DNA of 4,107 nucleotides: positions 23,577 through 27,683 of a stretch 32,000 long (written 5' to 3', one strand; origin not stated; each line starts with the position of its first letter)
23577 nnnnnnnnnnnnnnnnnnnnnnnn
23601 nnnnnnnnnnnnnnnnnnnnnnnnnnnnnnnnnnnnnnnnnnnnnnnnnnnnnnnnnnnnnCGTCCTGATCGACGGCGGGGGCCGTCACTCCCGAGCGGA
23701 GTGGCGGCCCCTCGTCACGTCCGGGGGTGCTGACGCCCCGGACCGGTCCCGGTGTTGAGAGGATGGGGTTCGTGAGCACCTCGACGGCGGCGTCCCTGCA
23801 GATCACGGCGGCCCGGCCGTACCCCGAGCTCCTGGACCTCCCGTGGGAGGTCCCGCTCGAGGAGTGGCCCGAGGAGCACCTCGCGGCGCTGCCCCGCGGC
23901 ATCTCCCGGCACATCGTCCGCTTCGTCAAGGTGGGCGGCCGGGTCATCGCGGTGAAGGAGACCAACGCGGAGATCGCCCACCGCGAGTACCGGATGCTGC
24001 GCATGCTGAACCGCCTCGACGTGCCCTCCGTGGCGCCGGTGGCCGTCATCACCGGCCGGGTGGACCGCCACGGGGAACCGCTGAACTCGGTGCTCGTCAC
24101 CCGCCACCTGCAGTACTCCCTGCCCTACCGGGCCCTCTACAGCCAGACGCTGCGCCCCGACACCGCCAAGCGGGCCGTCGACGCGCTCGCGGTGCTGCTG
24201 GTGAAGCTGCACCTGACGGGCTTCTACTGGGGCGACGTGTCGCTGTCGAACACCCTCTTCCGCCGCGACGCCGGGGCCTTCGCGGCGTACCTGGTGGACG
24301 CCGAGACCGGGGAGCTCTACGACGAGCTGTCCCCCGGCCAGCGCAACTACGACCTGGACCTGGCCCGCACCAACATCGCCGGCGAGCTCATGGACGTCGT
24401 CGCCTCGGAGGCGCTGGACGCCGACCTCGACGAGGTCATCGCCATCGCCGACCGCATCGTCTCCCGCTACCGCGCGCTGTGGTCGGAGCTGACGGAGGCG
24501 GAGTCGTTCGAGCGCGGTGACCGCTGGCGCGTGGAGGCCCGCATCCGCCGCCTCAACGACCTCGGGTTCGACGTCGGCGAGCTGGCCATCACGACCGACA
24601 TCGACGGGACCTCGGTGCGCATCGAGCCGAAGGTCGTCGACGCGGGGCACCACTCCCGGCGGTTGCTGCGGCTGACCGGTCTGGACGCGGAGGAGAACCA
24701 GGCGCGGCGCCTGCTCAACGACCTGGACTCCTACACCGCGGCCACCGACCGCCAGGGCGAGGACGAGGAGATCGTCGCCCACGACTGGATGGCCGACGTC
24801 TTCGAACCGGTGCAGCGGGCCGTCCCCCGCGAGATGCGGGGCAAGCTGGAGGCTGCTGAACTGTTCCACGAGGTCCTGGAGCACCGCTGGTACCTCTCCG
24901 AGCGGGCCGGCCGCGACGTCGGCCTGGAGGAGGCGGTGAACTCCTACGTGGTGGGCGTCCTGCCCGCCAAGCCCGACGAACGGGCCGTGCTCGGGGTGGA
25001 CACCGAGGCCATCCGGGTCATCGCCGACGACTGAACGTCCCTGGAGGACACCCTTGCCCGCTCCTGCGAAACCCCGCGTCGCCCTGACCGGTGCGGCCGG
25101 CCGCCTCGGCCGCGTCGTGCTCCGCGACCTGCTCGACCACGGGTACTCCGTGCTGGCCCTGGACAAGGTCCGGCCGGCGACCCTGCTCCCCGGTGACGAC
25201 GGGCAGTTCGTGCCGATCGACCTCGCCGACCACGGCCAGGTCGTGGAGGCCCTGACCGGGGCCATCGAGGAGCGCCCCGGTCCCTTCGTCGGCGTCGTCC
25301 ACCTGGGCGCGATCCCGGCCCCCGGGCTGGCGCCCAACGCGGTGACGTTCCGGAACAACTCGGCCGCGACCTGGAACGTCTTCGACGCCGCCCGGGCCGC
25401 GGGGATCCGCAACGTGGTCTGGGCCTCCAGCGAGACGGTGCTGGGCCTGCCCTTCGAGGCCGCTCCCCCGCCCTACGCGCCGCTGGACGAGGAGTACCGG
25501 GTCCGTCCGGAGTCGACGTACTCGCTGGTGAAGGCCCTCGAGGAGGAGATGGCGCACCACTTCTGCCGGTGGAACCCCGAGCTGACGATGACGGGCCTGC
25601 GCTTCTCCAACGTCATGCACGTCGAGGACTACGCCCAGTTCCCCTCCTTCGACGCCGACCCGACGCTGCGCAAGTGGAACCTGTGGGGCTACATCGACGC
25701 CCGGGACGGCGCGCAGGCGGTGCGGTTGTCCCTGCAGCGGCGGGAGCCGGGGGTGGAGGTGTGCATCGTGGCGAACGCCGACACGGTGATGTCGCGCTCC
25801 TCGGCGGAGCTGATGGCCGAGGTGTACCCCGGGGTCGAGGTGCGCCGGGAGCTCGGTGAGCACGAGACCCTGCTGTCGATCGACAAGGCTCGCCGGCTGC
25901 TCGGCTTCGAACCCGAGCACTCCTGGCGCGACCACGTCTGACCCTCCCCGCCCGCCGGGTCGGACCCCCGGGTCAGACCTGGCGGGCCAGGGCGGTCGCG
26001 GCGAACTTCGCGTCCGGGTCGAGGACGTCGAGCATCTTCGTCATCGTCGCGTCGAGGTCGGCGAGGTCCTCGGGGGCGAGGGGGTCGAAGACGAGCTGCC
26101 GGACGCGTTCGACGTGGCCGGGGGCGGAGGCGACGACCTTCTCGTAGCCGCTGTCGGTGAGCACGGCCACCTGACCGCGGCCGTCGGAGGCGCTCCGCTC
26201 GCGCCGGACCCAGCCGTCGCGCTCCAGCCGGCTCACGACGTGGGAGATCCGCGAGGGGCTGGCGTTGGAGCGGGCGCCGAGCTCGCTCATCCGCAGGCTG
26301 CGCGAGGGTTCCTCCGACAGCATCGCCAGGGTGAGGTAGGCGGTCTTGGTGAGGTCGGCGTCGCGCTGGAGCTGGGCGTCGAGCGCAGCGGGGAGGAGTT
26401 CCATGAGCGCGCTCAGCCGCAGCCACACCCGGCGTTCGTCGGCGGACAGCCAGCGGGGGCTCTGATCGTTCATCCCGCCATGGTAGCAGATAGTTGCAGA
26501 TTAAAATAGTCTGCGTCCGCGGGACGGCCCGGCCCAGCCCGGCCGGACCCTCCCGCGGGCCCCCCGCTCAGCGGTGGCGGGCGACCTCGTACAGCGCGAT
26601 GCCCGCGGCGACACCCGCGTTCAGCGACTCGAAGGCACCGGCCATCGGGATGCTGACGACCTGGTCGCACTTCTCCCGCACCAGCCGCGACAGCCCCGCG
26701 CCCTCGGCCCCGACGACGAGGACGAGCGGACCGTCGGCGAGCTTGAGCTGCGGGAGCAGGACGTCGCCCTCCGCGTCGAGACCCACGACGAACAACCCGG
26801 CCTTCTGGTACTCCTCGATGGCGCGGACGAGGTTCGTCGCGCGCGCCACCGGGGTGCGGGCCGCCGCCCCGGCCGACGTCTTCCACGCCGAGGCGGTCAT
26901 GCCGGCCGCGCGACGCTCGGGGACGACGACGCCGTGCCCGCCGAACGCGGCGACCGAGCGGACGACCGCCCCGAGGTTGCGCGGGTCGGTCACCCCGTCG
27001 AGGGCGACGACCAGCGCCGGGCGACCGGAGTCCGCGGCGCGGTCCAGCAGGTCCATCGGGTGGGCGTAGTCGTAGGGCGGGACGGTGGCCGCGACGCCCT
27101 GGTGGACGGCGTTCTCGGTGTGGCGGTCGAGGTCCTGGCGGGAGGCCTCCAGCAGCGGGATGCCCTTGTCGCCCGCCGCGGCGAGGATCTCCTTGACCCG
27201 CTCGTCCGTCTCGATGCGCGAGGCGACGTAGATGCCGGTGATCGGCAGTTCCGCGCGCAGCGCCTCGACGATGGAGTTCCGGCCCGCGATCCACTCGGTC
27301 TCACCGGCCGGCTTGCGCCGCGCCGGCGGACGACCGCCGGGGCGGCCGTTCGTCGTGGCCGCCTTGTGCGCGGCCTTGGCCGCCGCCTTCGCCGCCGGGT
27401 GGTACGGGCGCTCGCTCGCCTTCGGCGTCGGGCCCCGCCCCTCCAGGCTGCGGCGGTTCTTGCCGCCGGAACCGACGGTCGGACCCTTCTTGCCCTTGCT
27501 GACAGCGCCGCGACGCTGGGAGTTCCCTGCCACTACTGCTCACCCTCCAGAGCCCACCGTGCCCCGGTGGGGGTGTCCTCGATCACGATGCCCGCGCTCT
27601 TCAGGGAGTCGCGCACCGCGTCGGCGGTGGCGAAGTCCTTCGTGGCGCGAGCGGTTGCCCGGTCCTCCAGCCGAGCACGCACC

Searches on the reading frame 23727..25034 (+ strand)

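Call 12: search_protein_families(library=pfam, proteins=[window:23727-25034:+], max_evalue=0.001)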
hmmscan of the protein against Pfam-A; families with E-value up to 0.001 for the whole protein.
window:23727-25034:+ (435 aa): 2 families
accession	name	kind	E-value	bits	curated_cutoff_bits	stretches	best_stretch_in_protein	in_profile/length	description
PF13224.11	DUF4032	-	1.1e-75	253.4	23.8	1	251-412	2-163/163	Domain of unknown function (DUF4032)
PF06293.20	Kdo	-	2.9e-07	30.6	21.3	1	84-202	58-175/207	Lipopolysaccharide kinase (Kdo/WaaP) family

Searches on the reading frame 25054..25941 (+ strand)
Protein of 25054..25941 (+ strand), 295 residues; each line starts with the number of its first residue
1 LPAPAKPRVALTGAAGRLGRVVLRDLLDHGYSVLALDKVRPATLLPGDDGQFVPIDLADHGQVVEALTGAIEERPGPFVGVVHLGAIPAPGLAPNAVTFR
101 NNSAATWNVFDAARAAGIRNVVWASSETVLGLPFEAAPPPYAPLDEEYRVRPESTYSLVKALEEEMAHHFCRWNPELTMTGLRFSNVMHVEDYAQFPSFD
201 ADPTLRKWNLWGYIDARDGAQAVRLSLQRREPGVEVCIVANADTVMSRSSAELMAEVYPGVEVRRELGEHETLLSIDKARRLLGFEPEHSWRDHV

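Call 12: search_protein_families(library=pfam, proteins=[window:25054-25941:+], max_evalue=0.001)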
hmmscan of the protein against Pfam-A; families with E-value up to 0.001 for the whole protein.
window:25054-25941:+ (295 aa): 5 families
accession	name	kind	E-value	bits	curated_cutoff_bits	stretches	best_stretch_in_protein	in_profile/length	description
PF01370.27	Epimerase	-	1e-19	71.4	20.9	1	10-191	2-176/240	NAD dependent epimerase/dehydratase family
PF16363.11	GDP_Man_Dehyd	-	4.8e-10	39.8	27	1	12-184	3-181/332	GDP-mannose 4,6 dehydratase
PF01073.25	3Beta_HSD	-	7.5e-06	25.6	22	1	11-166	2-156/280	3-beta hydroxysteroid dehydrogenase/isomerase family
PF13460.12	NAD_binding_10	-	1.1e-05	25.9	27.2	1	13-129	1-101/184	NAD(P)H-binding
PF05368.20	NmrA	-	3.9e-05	23.8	27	1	6-125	2-106/298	NmrA-like family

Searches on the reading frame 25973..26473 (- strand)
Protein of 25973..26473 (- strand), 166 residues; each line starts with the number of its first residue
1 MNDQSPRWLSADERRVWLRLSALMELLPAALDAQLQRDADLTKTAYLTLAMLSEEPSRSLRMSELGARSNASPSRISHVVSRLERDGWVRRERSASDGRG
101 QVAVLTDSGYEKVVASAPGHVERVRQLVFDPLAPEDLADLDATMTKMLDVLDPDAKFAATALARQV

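Call 83: search_protein_families(library=pfam, proteins=[window:25973-26473:-], max_evalue=0.001)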
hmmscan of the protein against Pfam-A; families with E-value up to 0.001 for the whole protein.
window:25973-26473:- (166 aa): 5 families
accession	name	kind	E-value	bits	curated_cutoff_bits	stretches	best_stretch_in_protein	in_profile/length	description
PF12802.13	MarR_2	-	1.8e-12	47.7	27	1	40-99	2-60/61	MarR family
PF01047.28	MarR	-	1.3e-11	44.6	24.6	1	41-99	1-57/59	MarR family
PF22381.2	Staph_reg_Sar_Rot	-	7.2e-08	32.9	27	1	35-113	6-82/85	Transcriptional regulator SarA/Rot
PF13463.12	HTH_27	-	5e-05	23.9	22.2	1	57-109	16-68/68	Winged helix DNA-binding domain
PF13412.12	HTH_24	-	0.00017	21.5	21.9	1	60-90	18-48/48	Winged helix-turn-helix DNA-binding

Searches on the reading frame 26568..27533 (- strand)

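Call 83: search_protein_families(library=pfam, proteins=[window:26568-27533:-], max_evalue=0.001)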
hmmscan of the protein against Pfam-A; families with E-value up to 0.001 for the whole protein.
window:26568-27533:- (321 aa): 2 families
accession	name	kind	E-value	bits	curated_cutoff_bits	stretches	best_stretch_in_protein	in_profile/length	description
PF00588.24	SpoU_methylase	-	1.7e-37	129.1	29.7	1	174-315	2-142/142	SpoU rRNA Methylase family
PF08032.17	SpoU_sub_bind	-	1.3e-18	67.5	22.8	1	81-156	1-75/76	RNA 2'-O ribose methyltransferase substrate binding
